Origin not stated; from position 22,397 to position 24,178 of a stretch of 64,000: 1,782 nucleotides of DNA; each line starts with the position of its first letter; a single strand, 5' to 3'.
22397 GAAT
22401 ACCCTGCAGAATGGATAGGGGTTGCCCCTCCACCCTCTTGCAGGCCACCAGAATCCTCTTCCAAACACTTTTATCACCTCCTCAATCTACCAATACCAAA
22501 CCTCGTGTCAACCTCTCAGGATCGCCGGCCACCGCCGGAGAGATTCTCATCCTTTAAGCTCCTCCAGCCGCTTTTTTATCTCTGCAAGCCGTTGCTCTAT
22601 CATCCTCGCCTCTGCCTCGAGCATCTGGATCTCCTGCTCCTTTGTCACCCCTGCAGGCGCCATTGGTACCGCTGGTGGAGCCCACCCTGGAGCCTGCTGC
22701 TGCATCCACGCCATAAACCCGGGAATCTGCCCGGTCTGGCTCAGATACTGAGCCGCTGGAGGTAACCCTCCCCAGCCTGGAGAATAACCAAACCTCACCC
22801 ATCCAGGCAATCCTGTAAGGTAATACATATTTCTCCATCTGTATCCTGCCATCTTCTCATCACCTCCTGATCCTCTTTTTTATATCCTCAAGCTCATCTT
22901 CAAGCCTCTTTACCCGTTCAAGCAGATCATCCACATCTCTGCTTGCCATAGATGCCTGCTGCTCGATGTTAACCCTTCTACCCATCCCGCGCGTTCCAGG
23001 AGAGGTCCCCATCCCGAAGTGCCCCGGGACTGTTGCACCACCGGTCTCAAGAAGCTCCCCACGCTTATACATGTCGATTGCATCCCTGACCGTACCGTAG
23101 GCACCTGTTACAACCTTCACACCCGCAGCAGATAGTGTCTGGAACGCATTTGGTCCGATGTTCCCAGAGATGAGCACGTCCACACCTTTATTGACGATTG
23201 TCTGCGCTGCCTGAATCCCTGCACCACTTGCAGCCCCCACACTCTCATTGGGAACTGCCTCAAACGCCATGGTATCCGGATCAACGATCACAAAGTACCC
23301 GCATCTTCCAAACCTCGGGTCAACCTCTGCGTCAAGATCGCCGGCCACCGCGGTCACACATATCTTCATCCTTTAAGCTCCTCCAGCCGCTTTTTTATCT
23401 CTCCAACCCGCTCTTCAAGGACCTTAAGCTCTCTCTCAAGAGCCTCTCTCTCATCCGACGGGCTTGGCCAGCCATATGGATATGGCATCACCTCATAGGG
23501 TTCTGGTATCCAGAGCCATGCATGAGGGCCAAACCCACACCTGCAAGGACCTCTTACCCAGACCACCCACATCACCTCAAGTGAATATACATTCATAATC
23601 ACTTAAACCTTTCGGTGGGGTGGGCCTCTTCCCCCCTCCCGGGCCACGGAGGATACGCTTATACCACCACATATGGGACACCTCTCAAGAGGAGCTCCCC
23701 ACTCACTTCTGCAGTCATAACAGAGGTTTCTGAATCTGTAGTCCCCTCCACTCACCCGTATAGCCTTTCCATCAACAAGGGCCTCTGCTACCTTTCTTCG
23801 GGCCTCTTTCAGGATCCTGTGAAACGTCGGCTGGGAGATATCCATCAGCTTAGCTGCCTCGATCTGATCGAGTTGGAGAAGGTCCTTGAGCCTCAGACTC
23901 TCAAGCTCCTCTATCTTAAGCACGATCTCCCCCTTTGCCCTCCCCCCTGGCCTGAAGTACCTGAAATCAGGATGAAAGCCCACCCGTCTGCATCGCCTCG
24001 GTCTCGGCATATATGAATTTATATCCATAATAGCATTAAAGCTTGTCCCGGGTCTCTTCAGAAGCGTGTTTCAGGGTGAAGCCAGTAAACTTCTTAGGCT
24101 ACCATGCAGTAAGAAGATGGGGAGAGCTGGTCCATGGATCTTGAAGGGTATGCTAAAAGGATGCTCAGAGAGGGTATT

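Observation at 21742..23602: Tandem family of small proteins with shared coiled-coil tail, maintained by near-identical DNA repeats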

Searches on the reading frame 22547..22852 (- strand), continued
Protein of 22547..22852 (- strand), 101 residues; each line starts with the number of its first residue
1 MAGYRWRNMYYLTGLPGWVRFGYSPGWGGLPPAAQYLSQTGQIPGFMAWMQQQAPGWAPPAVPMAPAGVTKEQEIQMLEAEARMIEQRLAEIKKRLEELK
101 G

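Call 54: find_related_loci(query=A3, collection=genome_contigs, flank=5000)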
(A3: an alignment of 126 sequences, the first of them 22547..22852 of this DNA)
Query A3 (101 aa) in genome_contigs; peptide patterns used: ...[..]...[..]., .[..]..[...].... (x = any residue, [..] = any of these).
398 stretches matched a pattern; 350 encode a relative of the query (tblastn E <= 1e-3); the best 80 are kept; 80 distinct loci.
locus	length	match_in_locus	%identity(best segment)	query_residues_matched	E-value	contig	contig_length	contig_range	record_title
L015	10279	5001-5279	74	1-94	5e-40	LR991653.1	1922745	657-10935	Candidatus Methanoperedenaceae archaeon GB37 isolate gfbio:2ba61e4a-a911-483b-ba5e-e0ad8afd3b38:GoM-Arc1_E37 genome asse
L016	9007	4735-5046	64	1-100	2e-39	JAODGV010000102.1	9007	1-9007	MAG: Methanosarcinales archaeon isolate Barite_M1_B69-AMOR_4 10ROV5WB_contig_51836, whole genome shotgun sequence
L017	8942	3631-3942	63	1-100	6e-39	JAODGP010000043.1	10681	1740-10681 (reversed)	MAG: Methanosarcinales archaeon isolate Barite_M4_B44-AMOR_4 GS18-ROV28-BC3E_contig_2191, whole genome shotgun sequence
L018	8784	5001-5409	65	1-100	2e-38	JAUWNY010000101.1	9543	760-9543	MAG: Methanophagales archaeon isolate CSMAG_2436 CSMAG_2436_k141_609728_length_9543_cov_52.1765, whole genome shotgun se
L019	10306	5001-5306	64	1-100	5e-38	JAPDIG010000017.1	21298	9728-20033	MAG: Methanophagales archaeon isolate FWG147 FWG147_ANME1qexz01_contig017_0021298bp, whole genome shotgun sequence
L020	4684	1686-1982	67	1-100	8e-38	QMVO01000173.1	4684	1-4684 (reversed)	MAG: Methanosarcinales archaeon isolate B64_G16 B64_Guay16_scaffold_21025, whole genome shotgun sequence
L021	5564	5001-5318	63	1-100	2e-37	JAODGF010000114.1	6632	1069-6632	MAG: Methanosarcinales archaeon isolate Barite_M3_B26-AMOR_1a CH2_P1_17ROV21_contig_19079, whole genome shotgun sequence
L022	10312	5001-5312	65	1-100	2e-37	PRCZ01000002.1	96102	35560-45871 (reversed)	ANME-1 cluster archaeon AG-394-G06 NODE_2_length_96102_cov_169.143, whole genome shotgun sequence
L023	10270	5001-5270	69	3-100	4e-37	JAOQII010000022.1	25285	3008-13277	MAG: Candidatus Syntrophoarchaeum sp. isolate 12019_3 NODE_22, whole genome shotgun sequence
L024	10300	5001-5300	65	5-100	4e-37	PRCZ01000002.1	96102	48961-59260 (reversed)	ANME-1 cluster archaeon AG-394-G06 NODE_2_length_96102_cov_169.143, whole genome shotgun sequence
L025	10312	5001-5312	64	1-100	2e-37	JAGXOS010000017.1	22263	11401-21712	Methanomicrobia archaeon LH_S14 NODE_17_length_22263_cov_49.693489, whole genome shotgun sequence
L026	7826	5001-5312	64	1-100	2e-37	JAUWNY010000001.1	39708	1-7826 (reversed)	MAG: Methanophagales archaeon isolate CSMAG_2436 CSMAG_2436_k141_498983_length_39708_cov_75.0000, whole genome shotgun s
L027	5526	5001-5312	65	1-100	7e-37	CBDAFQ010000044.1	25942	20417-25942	MAG: uncultured ANME-1 euryarchaeote isolate MAG_104 genome assembly, contig: k141_239156, whole genome shotgun sequence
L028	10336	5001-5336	60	1-100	5e-37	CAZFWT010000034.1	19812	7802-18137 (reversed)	MAG TPA_asm: uncultured Halobacteria archaeon isolate SRP178699_co2_296 genome assembly, contig: NODE_1931_length_19812_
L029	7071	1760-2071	64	1-100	9e-37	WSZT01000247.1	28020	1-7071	MAG: Methanophagales archaeon isolate GLR107 c_000000077832, whole genome shotgun sequence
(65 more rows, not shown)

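Call 59: predict_structure(alignment_id=A3)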
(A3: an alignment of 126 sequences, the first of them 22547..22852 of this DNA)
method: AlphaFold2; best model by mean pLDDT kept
length: 101 residues; sequences in the alignment: 126
mean_pLDDT: 63.5   pTM: 0.32
mean pLDDT of the five models: 63.5, 62.2, 61.3, 60.8, 58.7
residues with pLDDT >= 90: 4; 70-90: 31; 50-70: 45; < 50: 21
segments of 3 or more residues with pLDDT < 50: 1-3, 55-68
pLDDT, mean of each block of 10 residues (from residue 1): 51 61 52 68 71 49 44 69 81 89 69
secondary structure, 60 per line:
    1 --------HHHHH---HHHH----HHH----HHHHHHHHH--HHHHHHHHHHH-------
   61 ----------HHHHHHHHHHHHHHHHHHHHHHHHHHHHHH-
elements in order: H9-13 H17-20 H32-40 H43-53 H71-100

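Call 65: search_protein_families(library=pfam, proteins=[L006:1298-1540:+, L023:3781-4362:+], max_evalue=1)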
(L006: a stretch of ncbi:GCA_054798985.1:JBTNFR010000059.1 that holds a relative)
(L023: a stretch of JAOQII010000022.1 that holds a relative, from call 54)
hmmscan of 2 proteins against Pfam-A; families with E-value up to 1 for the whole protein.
L006:1298-1540:+ (80 aa): 3 families
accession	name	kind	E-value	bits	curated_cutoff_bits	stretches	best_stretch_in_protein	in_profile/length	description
PF17253.7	DUF5320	-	0.0022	19.6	27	1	35-80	50-94/99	Family of unknown function (DUF5320)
PF10393.14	Matrilin_ccoil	-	0.11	12.7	26.3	1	58-78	21-41/45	Trimeric coiled-coil oligomerisation domain of matrilin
PF06050.19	HGD-D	-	0.14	12.1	28.4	1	37-78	76-112/342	2-hydroxyglutaryl-CoA dehydratase, D-component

L023:3781-4362:+ (193 aa): 3 families
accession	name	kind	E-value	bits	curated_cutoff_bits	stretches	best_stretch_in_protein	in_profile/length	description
PF02579.22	Nitro_FeMo-Co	-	1.3e-25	90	26.3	1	13-102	2-93/94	Dinitrogenase iron-molybdenum cofactor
PF17253.7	DUF5320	-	1.1e-07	33.4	27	1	126-190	30-95/99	Family of unknown function (DUF5320)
PF01784.24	DUF34_NIF3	-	0.007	16.4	23.4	1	44-87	173-216/256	Duf34/NIF3 (NGG1p interacting factor 3)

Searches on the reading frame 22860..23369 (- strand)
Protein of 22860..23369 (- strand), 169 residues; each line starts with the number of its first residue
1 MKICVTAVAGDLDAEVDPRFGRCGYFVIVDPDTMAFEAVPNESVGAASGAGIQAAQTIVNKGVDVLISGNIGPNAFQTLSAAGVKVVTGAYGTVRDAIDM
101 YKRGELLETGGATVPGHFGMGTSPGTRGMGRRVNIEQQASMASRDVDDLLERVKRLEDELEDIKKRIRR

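Call 4: search_protein_families(library=pfam, proteins=[window:22860-23369:-], max_evalue=0.1)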
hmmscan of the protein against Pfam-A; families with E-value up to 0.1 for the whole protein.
window:22860-23369:- (169 aa): 4 families
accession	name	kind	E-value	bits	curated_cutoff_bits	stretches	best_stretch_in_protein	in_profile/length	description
PF02579.22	Nitro_FeMo-Co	-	4.2e-26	91.5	26.3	1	13-102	2-93/94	Dinitrogenase iron-molybdenum cofactor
PF01784.24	DUF34_NIF3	-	0.00063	19.9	23.4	1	42-88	171-217/256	Duf34/NIF3 (NGG1p interacting factor 3)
PF02277.22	DBI_PRT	-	0.01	15.5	22.6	1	37-90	127-179/329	Phosphoribosyltransferase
PF17253.7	DUF5320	-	0.013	17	27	1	117-168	43-97/99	Family of unknown function (DUF5320)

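Call 20: search_protein_families(library=ncbifam, proteins=[window:22860-23369:-], max_evalue=0.01)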
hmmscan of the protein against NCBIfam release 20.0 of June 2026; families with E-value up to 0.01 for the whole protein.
window:22860-23369:- (169 aa): 1 family
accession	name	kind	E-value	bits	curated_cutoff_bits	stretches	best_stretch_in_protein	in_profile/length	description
NF041136.1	MrpORP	equivalog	1.9e-07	30.7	450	1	13-104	273-363/365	iron-sulfur cluster carrier protein MrpORP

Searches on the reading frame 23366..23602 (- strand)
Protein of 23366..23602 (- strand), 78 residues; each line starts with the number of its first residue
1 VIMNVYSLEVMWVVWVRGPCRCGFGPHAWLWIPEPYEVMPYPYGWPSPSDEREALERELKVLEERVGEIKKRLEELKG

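Call 4: search_protein_families(library=pfam, proteins=[window:23366-23602:-], max_evalue=0.1)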
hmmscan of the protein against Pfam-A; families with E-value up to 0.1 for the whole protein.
window:23366-23602:- (78 aa): 3 families
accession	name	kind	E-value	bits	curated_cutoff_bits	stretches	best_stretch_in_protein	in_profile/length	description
PF17253.7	DUF5320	-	2.2e-05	26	27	1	18-76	45-99/99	Family of unknown function (DUF5320)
PF15188.11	CCDC-167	-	0.074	13.8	27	1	48-77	33-62/84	Coiled-coil domain-containing protein 167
PF23991.1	DUF7310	-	0.099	13.6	40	0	50-77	23-50/83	Coiled-coil region of unknown function (DUF7310)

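Call 20: search_protein_families(library=ncbifam, proteins=[window:23366-23566:-], max_evalue=0.01)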
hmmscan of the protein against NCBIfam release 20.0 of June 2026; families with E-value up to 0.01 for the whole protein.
window:23366-23566:- (66 aa): 0 families

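Call 50: search_protein_representatives(protein=window:23366-23566:-)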
Query: 66 residues. Proteins with E-value up to 0.001 (for the whole library): 12; up to 1e-10: 3; up to 1e-30: 1. The best 12 are listed.
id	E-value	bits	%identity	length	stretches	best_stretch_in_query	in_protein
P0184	2.3e-38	145.5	95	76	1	1-66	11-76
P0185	9.6e-15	70.4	58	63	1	1-65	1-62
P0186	5.6e-14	68.0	65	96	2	1-36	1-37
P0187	1.5e-10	57.1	48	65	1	1-65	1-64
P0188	5.7e-05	39.3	53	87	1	6-65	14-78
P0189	6.6e-05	39.1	44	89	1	5-65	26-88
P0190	1.2e-04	38.3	40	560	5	28-58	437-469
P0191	2.6e-04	37.2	44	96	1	5-65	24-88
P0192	3.2e-04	37.0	49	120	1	15-65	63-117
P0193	5.5e-04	36.2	45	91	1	6-65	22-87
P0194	5.6e-04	36.2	45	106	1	6-65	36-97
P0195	7.2e-04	35.8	46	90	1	6-61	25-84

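Call 65: search_protein_families(library=pfam, proteins=[P0192, P0185, P0189], max_evalue=1)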
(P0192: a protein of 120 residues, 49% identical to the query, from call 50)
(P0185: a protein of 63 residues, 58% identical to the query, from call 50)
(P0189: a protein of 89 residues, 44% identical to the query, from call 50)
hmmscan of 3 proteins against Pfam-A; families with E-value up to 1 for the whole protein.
P0192 (120 aa): 5 families
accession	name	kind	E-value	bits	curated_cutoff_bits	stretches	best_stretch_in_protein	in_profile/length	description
PF17253.7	DUF5320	-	5.6e-32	111.3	27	1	10-116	1-99/99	Family of unknown function (DUF5320)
PF16208.10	Keratin_2_head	-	0.045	14.3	28.2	1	13-87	66-141/161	Keratin type II head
PF10224.14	DUF2205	-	0.061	13.9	26.7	1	89-119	15-45/75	Short coiled-coil protein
PF04977.20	DivIC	-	0.3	11.3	28.9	1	86-119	13-46/80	Septum formation initiator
PF16471.10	JIP_LZII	-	0.4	11.4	30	1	90-119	40-69/71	JNK-interacting protein leucine zipper II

P0185 (63 aa): 5 families
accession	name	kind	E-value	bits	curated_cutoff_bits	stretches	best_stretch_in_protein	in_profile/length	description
PF17253.7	DUF5320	-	4.1e-06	28.3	27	1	8-61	46-99/99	Family of unknown function (DUF5320)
PF24319.2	DUF7491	-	0.0053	17.4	30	1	34-62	48-76/90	Coiled-coil region of unknown function (DUF7491)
PF11690.13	DUF3287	-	0.025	14.9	27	1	34-61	61-88/121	Protein of unknown function (DUF3287)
PF15188.11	CCDC-167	-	0.035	14.8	27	1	33-62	33-62/84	Coiled-coil domain-containing protein 167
PF01920.25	Prefoldin_2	-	0.18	12.3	27.6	1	32-62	59-89/106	Prefoldin subunit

P0189 (89 aa): 3 families
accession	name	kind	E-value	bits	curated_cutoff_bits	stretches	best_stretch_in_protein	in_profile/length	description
PF17253.7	DUF5320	-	2.7e-06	28.9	27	1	31-87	42-99/99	Family of unknown function (DUF5320)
PF15188.11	CCDC-167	-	0.11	13.2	27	1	58-89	32-63/84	Coiled-coil domain-containing protein 167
PF00170.26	bZIP_1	-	0.17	12.5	27.6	1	60-89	32-61/64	bZIP transcription factor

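Call 69: find_encoding_contigs(protein=P0185, flank=5000, max_places=2)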
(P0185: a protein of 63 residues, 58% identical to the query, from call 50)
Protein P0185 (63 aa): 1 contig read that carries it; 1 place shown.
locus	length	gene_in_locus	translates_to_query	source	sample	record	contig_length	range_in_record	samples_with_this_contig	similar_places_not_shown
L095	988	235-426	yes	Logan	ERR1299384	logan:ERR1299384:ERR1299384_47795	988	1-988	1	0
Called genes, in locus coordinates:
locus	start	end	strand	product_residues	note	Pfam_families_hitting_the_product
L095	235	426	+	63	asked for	PF17253:DUF5320 (weak)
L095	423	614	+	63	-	PF01592:NifU_N (weak)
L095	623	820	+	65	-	PF01592:NifU_N (weak)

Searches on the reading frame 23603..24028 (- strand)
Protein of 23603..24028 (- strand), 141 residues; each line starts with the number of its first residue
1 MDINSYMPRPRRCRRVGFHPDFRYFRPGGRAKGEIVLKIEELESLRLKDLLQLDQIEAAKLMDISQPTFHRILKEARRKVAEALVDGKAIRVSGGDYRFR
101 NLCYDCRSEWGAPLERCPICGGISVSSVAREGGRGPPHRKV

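Call 4: search_protein_families(library=pfam, proteins=[window:23603-24028:-], max_evalue=0.1)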
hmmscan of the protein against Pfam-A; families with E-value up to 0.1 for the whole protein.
window:23603-24028:- (141 aa): 8 families
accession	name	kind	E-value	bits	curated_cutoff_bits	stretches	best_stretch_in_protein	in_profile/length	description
PF02001.22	DUF134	-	1.1e-25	90.4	27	1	8-98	5-96/98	Protein of unknown function DUF134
PF20432.4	Xre-like-HTH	-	0.00014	22.5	25.8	1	45-77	16-46/63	Antitoxin Xre-like helix-turn-helix domain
PF13551.12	HTH_29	-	0.00065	20.2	28.1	1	55-89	15-49/64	Winged helix-turn helix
PF04967.18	HTH_10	-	0.004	17.4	23.1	1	59-81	30-52/53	HTH DNA binding domain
PF24859.1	FdhE_central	-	0.013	16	27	1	117-135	2-20/39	FdhE, central domain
PF08281.18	Sigma70_r4_2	-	0.02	15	25.7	1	43-79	17-53/54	Sigma-70, region 4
PF13384.12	HTH_23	-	0.063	13.6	24.6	0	56-75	21-40/50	Homeodomain-like domain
PF22233.2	PhyR_sigma-like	-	0.066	13.5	27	0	56-81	23-48/50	Response regulator PhyR, sigma-like domain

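Call 20: search_protein_families(library=ncbifam, proteins=[window:23603-24028:-], max_evalue=0.01)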
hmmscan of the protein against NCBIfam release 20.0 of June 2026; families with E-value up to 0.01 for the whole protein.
window:23603-24028:- (141 aa): 2 families
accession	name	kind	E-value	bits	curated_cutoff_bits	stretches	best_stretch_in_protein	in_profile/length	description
NF003257.0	PRK04217.1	equivalog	2.1e-15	56.8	115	1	9-93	11-100/110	hypothetical protein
TIGR02937.1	sigma70-ECF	superfamily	0.00015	21.4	42.9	1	41-84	122-165/165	sigma-70 family RNA polymerase sigma factor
